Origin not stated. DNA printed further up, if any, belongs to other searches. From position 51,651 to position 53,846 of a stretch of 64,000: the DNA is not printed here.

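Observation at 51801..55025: Translationally coupled pair: lipoprotein with collagen-like/poly-Gly tail and a membrane-anchored helical-repeat protein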

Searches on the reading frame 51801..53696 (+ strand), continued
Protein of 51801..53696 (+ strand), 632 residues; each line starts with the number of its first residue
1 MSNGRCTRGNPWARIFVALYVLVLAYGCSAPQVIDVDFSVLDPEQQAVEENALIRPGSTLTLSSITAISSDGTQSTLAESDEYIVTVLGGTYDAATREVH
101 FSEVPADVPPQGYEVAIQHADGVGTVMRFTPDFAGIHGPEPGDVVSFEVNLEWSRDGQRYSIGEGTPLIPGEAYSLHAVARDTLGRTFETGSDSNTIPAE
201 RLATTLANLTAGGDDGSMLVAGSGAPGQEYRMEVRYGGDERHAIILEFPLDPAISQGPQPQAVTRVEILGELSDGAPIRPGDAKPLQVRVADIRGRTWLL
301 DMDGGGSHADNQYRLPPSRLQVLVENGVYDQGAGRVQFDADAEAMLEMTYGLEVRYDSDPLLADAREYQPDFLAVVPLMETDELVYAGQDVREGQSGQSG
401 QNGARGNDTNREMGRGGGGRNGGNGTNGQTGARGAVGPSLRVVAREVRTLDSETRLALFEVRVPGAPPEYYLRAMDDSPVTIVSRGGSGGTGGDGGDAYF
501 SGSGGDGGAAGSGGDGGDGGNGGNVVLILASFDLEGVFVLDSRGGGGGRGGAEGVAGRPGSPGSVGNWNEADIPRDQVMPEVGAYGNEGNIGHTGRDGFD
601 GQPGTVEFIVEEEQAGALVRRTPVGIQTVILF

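Call 56: find_homologous_proteins(query=L003:14230-15312:+)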
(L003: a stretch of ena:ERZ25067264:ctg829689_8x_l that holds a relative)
Query L003:14230-15312:+ (361 aa): 66 proteins with E <= 0.001 among 8000 candidates.
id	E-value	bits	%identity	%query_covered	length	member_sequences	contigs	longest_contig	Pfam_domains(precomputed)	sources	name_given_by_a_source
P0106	7.6e-199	678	88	100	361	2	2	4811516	PF00092.35,PF25106.2,PF13519.13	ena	-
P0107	2.1e-196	670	88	100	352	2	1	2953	PF00092.35,PF25106.2,PF13519.13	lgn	-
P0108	1.4e-192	657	84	100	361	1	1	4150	PF00092.35,PF25106.2,PF13519.13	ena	-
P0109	8.6e-185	632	82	100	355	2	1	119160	PF00092.35,PF25106.2,PF13519.13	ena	-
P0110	7.7e-184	629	80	100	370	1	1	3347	PF00092.35,PF25106.2,PF13519.13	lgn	-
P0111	9.7e-156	536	90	78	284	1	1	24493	PF00092.35,PF25106.2,PF13519.13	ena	-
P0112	5.4e-146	504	70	100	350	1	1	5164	PF00092.35,PF25106.2,PF13519.13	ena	-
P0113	1.4e-139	483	65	100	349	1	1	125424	PF00092.35,PF25106.2,PF13519.13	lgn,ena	-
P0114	2.2e-119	417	60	100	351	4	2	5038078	PF00092.35,PF25106.2,PF13519.13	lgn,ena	-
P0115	1.5e-118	414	58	100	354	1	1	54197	PF00362.25,PF00092.35,PF25106.2,PF13519.13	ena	-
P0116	1.6e-118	414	58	100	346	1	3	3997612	PF13768.13,PF00092.35,PF25106.2,PF13519.13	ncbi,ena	-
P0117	4.3e-118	413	59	100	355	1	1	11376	PF00092.35,PF25106.2,PF13519.13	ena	-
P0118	3.1e-117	410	59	100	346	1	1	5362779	PF00092.35,PF25106.2,PF13519.13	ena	-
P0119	6.6e-117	409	59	100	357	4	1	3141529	PF00362.25,PF00092.35,PF25106.2,PF13519.13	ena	-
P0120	1.7e-115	404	58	100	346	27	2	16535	PF00092.35,PF25106.2,PF13519.13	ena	-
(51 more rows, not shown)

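Call 68: list_cluster_members(proteins=[P0106, P0107, P0108, P0109, P0110, P0111, P0112, P0113, L003:14230-15312:+])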
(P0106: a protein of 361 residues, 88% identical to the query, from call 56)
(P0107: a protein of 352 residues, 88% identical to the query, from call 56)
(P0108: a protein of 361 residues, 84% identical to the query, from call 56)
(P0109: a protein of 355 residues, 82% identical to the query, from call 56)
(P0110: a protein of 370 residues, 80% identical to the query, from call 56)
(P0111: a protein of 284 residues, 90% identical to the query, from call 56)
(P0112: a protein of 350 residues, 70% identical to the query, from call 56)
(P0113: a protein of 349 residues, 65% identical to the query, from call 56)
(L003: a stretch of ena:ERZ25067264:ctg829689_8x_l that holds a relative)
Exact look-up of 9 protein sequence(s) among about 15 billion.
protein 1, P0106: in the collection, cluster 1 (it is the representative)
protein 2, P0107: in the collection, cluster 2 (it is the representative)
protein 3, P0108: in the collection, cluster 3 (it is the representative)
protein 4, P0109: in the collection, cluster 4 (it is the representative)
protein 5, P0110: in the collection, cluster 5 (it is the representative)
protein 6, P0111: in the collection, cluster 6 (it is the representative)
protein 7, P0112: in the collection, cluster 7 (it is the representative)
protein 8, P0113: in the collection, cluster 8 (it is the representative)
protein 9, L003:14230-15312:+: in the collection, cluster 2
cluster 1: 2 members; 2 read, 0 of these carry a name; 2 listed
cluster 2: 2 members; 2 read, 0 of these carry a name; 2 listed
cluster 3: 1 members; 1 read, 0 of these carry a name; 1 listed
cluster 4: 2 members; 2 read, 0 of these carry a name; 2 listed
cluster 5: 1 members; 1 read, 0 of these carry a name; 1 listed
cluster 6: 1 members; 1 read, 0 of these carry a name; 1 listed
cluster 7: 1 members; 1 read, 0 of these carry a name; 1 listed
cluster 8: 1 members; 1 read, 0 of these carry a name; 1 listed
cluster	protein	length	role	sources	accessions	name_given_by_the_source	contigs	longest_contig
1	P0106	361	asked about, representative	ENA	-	-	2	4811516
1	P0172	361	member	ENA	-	-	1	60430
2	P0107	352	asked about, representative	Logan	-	-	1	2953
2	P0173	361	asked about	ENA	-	-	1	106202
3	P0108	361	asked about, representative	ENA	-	-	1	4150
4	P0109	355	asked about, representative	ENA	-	-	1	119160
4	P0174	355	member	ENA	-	-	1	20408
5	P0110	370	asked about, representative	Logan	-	-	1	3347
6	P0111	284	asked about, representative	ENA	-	-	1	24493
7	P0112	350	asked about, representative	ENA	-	-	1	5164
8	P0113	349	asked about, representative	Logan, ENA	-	-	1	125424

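Call 74: search_protein_families(library=pfam, proteins=[L007:2962-3966:-, L007:3-929:+, L008:7392-8429:-], max_evalue=10)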
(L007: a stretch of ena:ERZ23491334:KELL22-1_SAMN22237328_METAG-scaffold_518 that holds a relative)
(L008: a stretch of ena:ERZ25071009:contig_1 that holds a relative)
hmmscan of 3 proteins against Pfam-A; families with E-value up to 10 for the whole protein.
L007:2962-3966:- (334 aa): 2 families
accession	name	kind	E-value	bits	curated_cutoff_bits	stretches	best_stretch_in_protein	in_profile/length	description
PF00656.27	Peptidase_C14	-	3.1e-38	132.2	21.4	1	24-250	2-232/233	Caspase domain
PF04028.18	DUF374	-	0.071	13.2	26.8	1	36-65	7-36/69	Domain of unknown function (DUF374)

L007:3-929:+ (308 aa): 3 families
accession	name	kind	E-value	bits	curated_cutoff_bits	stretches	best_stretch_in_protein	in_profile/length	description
PF14326.11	DUF4384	-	3.1e-12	46.8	27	1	166-245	4-79/81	Domain of unknown function (DUF4384)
PF13202.12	EF-hand_5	-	0.094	12.7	25.9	1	58-76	7-24/25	EF hand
PF00036.39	EF-hand_1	-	0.28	11.3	25.4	1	58-76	8-26/29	EF hand domain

L008:7392-8429:- (345 aa): 7 families
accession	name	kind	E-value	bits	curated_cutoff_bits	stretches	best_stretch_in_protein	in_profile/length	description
PF13428.12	TPR_14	-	0.0019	19.1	23.5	1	58-89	13-44/44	Tetratricopeptide repeat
PF14559.12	TPR_19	-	0.0022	18.7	25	1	62-89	7-34/68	Tetratricopeptide repeat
PF13414.12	TPR_11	-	0.0093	16.1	26.8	1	60-86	8-34/42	TPR repeat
PF00866.24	Ring_hydroxyl_B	-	0.0094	16.4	27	1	221-258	36-73/144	Ring hydroxylating beta subunit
PF07719.23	TPR_2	-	0.15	12.7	27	1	64-79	19-34/34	Tetratricopeptide repeat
PF16101.10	PRIMA1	-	2.8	8.1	38.6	1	261-303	58-98/158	Proline-rich membrane anchor 1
PF13432.12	TPR_16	-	5.4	8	32.7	1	52-89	3-40/65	Tetratricopeptide repeat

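Call 94: find_encoding_contigs(protein=P0015, flank=8000, max_places=1)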
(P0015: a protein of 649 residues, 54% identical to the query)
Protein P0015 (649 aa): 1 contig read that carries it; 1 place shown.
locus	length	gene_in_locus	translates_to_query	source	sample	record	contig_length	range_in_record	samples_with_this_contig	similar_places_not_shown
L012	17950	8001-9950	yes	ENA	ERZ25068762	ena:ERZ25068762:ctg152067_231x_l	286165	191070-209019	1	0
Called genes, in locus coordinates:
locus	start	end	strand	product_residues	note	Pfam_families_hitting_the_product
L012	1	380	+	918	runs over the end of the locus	PF13510:Fer2_4, PF10588:NADH-G_4Fe-4S_3, PF22117:Fer4_Nqo3, PF04879:Molybdop_Fe4S4, PF00384:Molybdopterin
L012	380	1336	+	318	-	PF00146:NADHdh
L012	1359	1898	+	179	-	PF13183:Fer4_8 (faint), PF13237:Fer4_10 (weak), PF12838:Fer4_7, PF13187:Fer4_9 (weak), PF12797:Fer4_2 (weak), PF12837:Fer4_6 (weak), PF00037:Fer4, PF12838:Fer4_7 (weak), +4 more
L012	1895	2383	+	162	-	PF00499:Oxidored_q3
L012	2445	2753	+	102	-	PF00420:Oxidored_q2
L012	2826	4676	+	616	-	PF00662:Proton_antipo_N, PF00361:Proton_antipo_M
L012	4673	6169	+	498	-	PF00361:Proton_antipo_M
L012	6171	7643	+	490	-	PF10125:NADHdeh_related (weak), PF00361:Proton_antipo_M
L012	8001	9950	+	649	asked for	-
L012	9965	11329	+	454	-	PF13414:TPR_11 (faint)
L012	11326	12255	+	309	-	PF01618:MotA_ExbB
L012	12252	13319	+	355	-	PF00092:VWA, PF13519:VWA_2 (weak), PF25106:VWA_4 (weak)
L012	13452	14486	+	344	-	PF01210:NAD_Gly3P_dh_N, PF02558:ApbA (weak), PF02737:3HCDH_N (weak), PF03446:NAD_binding_2 (weak), PF03807:F420_oxidored, PF07479:NAD_Gly3P_dh_C, PF20618:GPD_NAD_C_bact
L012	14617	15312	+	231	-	-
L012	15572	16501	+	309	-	PF16234:DUF4892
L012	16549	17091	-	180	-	PF01227:GTP_cyclohydroI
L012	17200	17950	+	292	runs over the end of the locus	PF17827:PrmC_N (faint), PF13489:Methyltransf_23 (faint), PF05175:MTS, PF06325:PrmA (faint), PF13847:Methyltransf_31 (weak), PF08242:Methyltransf_12 (faint), PF09445:Methyltransf_15 (weak), PF13649:Methyltransf_25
